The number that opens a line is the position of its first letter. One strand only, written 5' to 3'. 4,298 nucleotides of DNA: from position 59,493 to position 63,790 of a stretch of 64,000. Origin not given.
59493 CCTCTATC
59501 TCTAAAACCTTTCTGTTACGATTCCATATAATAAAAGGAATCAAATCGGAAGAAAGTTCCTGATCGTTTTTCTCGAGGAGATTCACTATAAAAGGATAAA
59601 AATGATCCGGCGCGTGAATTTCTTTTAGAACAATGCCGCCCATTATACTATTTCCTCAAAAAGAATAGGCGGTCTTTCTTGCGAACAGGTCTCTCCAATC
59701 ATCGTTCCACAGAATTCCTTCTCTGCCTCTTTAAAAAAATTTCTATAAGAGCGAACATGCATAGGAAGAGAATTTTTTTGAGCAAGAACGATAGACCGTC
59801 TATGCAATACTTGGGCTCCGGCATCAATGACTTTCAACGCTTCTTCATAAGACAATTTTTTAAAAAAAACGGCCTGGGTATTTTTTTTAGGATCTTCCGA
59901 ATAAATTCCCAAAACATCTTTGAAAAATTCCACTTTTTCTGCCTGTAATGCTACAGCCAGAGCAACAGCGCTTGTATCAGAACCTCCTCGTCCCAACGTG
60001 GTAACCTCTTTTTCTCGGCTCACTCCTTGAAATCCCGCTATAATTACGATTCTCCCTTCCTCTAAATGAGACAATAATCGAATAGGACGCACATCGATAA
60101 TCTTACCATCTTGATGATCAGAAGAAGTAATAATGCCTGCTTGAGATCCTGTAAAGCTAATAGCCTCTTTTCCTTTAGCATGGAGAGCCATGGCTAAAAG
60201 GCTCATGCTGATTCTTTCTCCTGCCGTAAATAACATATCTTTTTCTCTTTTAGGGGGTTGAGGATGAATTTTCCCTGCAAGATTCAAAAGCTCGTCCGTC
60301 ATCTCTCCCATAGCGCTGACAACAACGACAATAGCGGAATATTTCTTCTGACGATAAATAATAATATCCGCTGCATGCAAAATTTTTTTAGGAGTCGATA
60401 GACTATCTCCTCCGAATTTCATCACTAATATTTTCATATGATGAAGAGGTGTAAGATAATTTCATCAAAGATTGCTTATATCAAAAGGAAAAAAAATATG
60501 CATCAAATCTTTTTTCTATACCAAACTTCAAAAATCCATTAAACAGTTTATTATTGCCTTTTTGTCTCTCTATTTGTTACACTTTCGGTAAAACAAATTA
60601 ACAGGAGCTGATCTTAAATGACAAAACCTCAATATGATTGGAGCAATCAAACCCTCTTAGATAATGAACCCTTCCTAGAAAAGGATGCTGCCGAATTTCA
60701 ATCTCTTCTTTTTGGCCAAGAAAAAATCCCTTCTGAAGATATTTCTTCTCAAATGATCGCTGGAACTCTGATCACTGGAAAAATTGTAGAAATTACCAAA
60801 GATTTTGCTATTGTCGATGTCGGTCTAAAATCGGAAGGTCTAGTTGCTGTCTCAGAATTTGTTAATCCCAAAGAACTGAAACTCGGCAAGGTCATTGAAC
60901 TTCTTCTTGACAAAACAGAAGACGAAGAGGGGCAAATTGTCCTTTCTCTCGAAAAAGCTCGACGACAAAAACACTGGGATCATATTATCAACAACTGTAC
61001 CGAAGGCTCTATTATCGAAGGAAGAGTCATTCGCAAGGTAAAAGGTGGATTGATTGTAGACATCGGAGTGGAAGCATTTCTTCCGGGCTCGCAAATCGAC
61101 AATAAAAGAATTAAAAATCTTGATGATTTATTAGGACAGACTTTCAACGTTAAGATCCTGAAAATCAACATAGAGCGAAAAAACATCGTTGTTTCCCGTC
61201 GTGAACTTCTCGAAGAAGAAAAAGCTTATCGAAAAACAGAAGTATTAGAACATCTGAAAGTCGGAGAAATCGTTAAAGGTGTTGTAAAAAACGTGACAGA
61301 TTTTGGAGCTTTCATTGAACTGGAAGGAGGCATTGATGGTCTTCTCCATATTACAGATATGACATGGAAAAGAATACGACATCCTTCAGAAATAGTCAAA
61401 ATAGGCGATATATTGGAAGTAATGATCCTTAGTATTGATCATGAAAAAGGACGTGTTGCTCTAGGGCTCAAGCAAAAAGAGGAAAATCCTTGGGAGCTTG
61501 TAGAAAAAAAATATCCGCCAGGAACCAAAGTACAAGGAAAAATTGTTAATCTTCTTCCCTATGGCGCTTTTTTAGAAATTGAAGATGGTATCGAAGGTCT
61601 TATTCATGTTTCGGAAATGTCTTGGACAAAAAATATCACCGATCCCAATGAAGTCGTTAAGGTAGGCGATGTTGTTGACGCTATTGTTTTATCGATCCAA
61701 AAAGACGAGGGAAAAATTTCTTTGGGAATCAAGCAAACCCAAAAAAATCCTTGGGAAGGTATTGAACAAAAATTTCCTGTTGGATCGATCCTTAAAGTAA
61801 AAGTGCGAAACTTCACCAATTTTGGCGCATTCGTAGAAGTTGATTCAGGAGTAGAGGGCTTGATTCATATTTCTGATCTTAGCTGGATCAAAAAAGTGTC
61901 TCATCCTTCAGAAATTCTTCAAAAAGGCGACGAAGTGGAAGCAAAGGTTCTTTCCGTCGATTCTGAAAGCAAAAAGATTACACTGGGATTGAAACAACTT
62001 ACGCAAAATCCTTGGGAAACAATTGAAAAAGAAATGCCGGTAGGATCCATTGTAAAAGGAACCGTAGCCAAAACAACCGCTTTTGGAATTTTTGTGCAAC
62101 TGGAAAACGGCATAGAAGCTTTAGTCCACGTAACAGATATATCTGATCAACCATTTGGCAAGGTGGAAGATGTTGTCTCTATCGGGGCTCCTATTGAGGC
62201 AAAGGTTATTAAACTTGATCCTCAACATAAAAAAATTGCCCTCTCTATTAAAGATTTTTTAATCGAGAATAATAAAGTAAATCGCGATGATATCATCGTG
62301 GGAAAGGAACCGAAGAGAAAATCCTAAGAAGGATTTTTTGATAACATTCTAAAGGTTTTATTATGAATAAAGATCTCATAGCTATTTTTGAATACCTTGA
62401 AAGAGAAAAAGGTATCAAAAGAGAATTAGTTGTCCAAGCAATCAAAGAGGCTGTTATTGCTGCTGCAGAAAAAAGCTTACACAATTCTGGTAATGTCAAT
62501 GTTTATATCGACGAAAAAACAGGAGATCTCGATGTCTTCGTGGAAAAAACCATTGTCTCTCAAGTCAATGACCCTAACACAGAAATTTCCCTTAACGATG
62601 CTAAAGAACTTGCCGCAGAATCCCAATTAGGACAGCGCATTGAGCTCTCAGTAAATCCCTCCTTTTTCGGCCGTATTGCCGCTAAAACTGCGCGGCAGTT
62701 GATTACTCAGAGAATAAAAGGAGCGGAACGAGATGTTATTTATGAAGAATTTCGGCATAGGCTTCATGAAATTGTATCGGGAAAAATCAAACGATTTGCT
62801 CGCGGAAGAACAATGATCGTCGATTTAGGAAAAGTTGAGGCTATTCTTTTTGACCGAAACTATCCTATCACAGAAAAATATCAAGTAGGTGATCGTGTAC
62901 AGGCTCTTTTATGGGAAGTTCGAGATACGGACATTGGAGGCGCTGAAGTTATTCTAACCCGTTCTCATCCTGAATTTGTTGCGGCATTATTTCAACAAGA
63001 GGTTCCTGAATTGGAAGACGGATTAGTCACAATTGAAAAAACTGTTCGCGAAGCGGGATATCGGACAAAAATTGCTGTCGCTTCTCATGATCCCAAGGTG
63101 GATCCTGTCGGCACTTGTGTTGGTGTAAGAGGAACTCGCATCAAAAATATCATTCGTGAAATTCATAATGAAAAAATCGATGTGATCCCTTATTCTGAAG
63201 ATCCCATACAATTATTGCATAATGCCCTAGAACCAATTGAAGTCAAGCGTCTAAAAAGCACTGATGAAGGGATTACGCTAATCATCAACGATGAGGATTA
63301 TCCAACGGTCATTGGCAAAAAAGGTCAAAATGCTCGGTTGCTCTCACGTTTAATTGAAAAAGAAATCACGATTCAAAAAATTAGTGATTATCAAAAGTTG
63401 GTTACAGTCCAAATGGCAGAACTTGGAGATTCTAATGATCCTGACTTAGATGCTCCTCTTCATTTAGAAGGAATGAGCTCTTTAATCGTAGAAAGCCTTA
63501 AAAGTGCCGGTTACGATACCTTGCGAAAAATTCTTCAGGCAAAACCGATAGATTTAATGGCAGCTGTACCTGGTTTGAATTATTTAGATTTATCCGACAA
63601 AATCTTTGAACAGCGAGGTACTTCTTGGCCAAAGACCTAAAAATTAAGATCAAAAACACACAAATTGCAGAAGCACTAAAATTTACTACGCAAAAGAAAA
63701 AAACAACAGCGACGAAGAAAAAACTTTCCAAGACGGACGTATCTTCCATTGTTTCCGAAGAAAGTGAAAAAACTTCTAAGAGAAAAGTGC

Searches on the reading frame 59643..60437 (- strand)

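Call 12: search_protein_families(library=ncbifam, proteins=[window:59643-60437:-], max_evalue=0.00001)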
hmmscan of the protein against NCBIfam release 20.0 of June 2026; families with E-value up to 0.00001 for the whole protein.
window:59643-60437:- (264 aa): 28 families (the best 25 are shown)
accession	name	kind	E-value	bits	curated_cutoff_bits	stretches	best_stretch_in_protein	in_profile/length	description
NF005153.0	PRK06635.1-1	equivalog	1.1e-84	284.9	585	1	1-231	1-232/421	aspartate kinase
NF005656.0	PRK07431.1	equivalog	5.5e-84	282.8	657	1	1-231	1-233/587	aspartate kinase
NF005156.0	PRK06635.1-5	equivalog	6.6e-83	278.7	594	1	1-256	1-249/411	aspartate kinase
NF005154.0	PRK06635.1-2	equivalog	3.7e-82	276.8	376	1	2-233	3-234/407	aspartate kinase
NF005155.0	PRK06635.1-4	equivalog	1.9e-77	261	346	1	1-248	1-241/407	aspartate kinase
TIGR00656.1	asp_kin_monofn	equivalog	2.5e-74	250.7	402.25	1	1-249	1-249/407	aspartate kinase, monofunctional class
TIGR00657.1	asp_kinases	subfamily_domain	1.1e-72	245.6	208.7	1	1-253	1-288/442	aspartate kinase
NF006068.0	PRK08210.1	equivalog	8.3e-72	242.5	474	1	1-232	1-237/405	aspartate kinase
NF006459.0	PRK08841.1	equivalog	1.1e-66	225.5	535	1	1-230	3-232/395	aspartate kinase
NF005161.0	PRK06635.2-5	equivalog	2.4e-61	207.8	586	1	1-228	3-229/402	aspartate kinase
NF004938.0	PRK06291.1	equivalog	1.1e-54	185.9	528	2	63-254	119-308/468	aspartate kinase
NF005157.0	PRK06635.2-1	equivalog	9.3e-47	159.8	832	1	5-228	6-228/401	aspartate kinase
NF006959.0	PRK09436.1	equivalog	4.7e-42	144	726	2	62-255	115-303/819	bifunctional aspartate kinase/homoserine dehydrogenase I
NF005159.0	PRK06635.2-3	equivalog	8e-42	143.7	379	1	1-216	1-223/406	aspartate kinase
NF006570.0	PRK09084.1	equivalog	6.6e-40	137.5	455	2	63-252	109-295/452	lysine-sensitive aspartokinase 3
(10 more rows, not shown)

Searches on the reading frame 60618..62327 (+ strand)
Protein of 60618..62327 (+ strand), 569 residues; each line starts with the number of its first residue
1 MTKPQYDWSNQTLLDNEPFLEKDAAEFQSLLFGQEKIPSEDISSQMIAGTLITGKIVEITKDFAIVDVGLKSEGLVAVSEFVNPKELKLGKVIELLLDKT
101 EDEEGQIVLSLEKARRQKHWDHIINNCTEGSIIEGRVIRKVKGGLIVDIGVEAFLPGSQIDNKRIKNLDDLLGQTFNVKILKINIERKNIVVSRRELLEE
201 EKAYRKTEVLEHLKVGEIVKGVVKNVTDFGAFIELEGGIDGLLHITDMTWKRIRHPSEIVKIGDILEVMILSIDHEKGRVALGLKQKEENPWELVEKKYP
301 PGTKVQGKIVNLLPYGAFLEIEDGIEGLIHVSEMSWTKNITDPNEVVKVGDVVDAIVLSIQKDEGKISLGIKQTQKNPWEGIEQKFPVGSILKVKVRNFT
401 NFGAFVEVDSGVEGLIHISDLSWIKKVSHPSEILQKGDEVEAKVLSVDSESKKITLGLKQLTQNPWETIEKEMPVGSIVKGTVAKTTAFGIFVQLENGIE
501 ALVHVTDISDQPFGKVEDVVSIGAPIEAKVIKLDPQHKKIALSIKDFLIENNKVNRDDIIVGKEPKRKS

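Call 12: search_protein_families(library=ncbifam, proteins=[window:60618-62327:+], max_evalue=0.00001)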
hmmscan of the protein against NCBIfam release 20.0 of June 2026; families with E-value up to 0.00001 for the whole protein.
window:60618-62327:+ (569 aa): 34 families (the best 25 are shown)
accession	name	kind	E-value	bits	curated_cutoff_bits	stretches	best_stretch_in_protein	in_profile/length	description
NF004953.0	PRK06299.1-3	equivalog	8e-226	750.8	720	1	4-558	11-551/580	30S ribosomal protein S1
NF004952.0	PRK06299.1-2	equivalog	4.4e-208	692.3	524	2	40-403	39-405/580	30S ribosomal protein S1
TIGR00717.1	rpsA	equivalog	2.8e-195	649.8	577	1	44-545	14-516/516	30S ribosomal protein S1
NF004954.0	PRK06299.1-4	equivalog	1.1e-179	598.3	727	2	43-425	15-400/560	30S ribosomal protein S1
NF000907.0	PRK00087.1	equivalog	1.3e-176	588.7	624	3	43-338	297-600/671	bifunctional 4-hydroxy-3-methylbut-2-enyl diphosphate reductase/30S ribosomal protein S1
NF005208.0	PRK06676.1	equivalog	2.4e-172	573.3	368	3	44-353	14-329/391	30S ribosomal protein S1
NF004955.0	PRK06299.1-5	equivalog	1.4e-165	551.8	878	2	43-340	22-322/566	30S ribosomal protein S1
NF004951.0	PRK06299.1-1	equivalog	2.3e-150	501.6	918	2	47-380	19-355/556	30S ribosomal protein S1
NF005911.0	PRK07899.1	equivalog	5.4e-137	457.4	691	3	48-334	35-326/486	30S ribosomal protein S1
NF010379.0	PRK13806.1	equivalog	4.8e-133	444.4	648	2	40-396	26-387/491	30S ribosomal protein S1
NF004956.0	PRK06299.1-6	equivalog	1.1e-113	380.7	711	2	48-365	30-349/554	30S ribosomal protein S1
NF005973.0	PRK08059.1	equivalog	2.5e-78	260.1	148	4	211-292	3-84/123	S1 domain-containing post-transcriptional regulator GSP13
NF040579.1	S1_dom_CvfD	subfamily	2.7e-70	233.8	117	4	301-378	3-79/113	CvfD/Ygs/GSP13 family RNA-binding post-transcriptional regulator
NF005639.0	PRK07400.1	equivalog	1.2e-64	218.2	460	3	47-297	30-277/318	30S ribosomal protein S1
NF008805.1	PRK11824.1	equivalog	2.4e-61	208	471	4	183-286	578-682/683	polyribonucleotide nucleotidyltransferase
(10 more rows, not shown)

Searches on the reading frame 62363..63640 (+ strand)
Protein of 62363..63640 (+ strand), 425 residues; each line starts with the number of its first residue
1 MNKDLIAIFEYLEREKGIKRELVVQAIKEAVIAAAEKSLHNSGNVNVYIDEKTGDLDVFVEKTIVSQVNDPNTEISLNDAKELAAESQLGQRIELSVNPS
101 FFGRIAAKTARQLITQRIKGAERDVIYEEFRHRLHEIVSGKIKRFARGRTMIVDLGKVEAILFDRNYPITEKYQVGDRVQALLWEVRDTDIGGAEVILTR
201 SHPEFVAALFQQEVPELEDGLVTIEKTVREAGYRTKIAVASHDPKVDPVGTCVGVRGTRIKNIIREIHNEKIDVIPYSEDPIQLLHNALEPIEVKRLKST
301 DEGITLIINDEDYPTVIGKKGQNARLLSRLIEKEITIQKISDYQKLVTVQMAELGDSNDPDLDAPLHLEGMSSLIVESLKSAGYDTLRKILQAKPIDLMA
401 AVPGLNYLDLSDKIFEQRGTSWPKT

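Call 12: search_protein_families(library=ncbifam, proteins=[window:62363-63640:+], max_evalue=0.00001)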
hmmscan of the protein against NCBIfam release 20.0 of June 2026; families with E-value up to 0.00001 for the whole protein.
window:62363-63640:+ (425 aa): 5 families
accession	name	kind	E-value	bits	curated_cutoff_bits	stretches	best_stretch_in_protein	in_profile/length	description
TIGR01953.1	NusA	equivalog_domain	9.3e-108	360.2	253.4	1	5-341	2-339/340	transcription termination factor NusA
NF006645.0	PRK09202.4-5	equivalog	8.3e-43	146.8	532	1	3-344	17-374/540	transcription termination/antitermination protein NusA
NF006642.0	PRK09202.4-1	equivalog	1.1e-20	73.7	687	1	59-338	86-373/614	transcription termination/antitermination protein NusA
TIGR01952.1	nusA_arch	equivalog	6.5e-11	42.7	74.35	1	248-340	43-138/141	NusA-like transcription termination signal-binding factor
NF006261.0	PRK08406.1-5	equivalog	7.7e-07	28.9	231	0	248-340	42-137/173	transcription elongation factor NusA-like protein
